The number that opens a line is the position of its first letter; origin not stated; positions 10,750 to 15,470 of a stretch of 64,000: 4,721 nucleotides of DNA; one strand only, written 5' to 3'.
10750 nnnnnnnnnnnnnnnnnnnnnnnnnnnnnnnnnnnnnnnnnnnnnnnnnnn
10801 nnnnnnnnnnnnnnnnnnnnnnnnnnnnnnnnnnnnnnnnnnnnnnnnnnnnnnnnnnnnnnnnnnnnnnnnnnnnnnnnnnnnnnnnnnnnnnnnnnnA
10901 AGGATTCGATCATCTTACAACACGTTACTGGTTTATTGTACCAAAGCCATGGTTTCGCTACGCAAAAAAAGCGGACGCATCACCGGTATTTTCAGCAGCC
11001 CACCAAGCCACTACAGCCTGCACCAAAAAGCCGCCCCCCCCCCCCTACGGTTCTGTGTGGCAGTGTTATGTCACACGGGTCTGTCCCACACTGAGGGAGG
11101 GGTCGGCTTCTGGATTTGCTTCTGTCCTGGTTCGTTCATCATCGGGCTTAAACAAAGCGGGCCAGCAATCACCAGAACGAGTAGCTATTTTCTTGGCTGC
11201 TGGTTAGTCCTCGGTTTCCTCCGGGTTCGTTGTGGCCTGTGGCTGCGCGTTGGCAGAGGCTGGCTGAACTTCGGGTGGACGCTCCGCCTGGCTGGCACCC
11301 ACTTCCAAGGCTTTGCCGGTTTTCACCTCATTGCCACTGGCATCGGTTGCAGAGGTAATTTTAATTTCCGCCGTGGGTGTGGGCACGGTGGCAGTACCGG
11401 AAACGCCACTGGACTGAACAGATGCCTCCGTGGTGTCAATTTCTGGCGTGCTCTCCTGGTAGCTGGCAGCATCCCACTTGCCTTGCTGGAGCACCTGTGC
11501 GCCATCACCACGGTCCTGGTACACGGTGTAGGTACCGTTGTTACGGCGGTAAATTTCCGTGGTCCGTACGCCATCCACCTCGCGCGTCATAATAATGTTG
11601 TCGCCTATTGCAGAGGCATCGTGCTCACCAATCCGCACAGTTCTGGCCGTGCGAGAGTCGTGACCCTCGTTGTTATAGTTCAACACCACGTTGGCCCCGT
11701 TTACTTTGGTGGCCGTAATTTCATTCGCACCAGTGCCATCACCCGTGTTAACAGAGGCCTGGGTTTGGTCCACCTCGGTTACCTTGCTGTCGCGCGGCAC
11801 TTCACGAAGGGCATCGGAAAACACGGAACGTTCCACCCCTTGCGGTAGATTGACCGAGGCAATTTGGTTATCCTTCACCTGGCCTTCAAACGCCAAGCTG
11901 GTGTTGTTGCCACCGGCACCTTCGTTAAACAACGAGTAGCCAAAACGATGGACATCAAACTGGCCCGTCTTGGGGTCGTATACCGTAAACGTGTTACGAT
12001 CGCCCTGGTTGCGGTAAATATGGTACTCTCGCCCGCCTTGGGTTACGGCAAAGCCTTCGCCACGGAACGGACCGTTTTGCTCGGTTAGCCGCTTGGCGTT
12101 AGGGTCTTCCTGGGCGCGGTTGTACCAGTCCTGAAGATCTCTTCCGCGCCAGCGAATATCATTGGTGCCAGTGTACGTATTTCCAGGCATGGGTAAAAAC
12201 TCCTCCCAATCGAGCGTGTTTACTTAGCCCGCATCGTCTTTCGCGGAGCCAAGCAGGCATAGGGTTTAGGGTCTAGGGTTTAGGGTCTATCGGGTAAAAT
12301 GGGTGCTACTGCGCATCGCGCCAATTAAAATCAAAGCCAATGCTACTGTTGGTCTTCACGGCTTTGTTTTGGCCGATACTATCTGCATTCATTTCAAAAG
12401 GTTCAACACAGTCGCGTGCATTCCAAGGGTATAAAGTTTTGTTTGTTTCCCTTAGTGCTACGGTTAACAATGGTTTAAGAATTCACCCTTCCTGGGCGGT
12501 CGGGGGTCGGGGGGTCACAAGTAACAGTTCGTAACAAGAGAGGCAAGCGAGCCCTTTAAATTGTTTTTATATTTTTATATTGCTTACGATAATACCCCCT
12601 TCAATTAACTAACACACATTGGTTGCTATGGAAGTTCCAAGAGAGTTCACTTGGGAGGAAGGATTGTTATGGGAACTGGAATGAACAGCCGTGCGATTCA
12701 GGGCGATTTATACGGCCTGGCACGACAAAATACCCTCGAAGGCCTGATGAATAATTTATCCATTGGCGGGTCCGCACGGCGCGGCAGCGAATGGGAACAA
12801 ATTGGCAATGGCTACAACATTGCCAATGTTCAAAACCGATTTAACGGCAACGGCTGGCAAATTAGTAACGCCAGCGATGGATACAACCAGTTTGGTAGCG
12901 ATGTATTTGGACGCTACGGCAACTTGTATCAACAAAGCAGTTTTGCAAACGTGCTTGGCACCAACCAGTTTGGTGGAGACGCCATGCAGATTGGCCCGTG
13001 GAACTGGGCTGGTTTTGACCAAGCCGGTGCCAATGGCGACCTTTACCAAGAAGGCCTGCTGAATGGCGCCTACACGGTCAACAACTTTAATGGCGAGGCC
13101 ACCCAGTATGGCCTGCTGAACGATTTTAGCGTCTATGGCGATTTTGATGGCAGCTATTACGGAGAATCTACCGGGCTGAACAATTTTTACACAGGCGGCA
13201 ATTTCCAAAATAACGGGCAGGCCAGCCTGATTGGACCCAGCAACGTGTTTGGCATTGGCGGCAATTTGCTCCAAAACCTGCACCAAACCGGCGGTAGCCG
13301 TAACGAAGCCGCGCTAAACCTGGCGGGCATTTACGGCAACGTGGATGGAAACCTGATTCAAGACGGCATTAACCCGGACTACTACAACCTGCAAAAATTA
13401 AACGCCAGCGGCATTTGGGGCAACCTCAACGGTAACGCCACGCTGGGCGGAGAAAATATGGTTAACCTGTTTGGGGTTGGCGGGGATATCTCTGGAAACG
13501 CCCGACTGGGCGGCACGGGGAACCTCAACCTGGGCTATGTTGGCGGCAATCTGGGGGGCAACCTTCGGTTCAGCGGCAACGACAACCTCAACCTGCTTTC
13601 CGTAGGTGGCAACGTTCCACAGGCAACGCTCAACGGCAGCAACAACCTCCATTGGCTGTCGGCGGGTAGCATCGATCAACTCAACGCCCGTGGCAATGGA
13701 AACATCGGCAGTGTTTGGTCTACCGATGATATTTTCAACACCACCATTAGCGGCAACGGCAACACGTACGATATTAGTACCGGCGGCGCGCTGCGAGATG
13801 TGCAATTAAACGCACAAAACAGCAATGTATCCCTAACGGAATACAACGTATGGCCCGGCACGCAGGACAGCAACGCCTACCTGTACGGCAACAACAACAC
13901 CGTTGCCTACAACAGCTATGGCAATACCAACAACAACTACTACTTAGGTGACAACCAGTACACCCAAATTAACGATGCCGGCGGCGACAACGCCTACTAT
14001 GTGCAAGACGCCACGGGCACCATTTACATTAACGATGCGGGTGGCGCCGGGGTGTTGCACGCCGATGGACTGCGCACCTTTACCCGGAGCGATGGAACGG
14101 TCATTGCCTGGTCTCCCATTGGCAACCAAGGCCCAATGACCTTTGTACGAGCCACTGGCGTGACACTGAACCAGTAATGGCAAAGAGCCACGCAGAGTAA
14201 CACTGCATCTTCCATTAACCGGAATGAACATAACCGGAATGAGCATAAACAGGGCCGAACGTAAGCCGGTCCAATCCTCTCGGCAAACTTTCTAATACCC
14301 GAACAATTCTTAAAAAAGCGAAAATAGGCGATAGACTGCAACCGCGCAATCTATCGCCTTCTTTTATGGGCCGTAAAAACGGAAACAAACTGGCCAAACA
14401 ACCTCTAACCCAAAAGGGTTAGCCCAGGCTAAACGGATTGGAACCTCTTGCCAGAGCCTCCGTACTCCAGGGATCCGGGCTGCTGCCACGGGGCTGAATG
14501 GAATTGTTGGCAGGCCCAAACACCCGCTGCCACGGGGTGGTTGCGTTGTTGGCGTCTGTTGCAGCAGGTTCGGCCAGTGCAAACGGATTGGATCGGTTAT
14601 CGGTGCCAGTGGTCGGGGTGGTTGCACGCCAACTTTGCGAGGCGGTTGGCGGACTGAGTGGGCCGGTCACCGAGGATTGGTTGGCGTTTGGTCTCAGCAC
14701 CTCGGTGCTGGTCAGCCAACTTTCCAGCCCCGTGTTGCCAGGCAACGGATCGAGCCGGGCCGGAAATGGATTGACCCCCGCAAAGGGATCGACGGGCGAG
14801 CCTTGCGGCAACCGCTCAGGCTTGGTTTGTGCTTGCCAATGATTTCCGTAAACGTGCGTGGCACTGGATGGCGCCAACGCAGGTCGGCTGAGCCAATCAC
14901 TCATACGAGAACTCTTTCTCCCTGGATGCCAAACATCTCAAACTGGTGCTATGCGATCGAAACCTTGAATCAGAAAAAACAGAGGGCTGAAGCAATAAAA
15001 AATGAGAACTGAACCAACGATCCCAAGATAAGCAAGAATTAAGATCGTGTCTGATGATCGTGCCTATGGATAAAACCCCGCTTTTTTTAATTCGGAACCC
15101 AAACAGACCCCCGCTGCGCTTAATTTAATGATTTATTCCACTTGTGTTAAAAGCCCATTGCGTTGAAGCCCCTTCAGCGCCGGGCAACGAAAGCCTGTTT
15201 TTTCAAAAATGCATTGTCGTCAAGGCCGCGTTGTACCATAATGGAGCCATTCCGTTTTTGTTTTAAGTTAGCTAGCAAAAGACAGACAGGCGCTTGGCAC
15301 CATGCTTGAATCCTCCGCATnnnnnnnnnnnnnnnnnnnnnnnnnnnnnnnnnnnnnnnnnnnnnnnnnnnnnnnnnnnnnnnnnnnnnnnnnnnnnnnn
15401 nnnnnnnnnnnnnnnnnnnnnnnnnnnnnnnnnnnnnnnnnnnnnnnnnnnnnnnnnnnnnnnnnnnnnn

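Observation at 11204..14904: Three-gene cluster of RBS-strong hypothetical proteins including an Asn/Gly-rich curlin-like beta-solenoid repeat protein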

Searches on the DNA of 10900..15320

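Call 77: search_rna_families(source=window, start=10900, end=15320, threshold=evalue, max_evalue=1)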
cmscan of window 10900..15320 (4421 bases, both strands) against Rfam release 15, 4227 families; matches with E-value up to 1: 0.
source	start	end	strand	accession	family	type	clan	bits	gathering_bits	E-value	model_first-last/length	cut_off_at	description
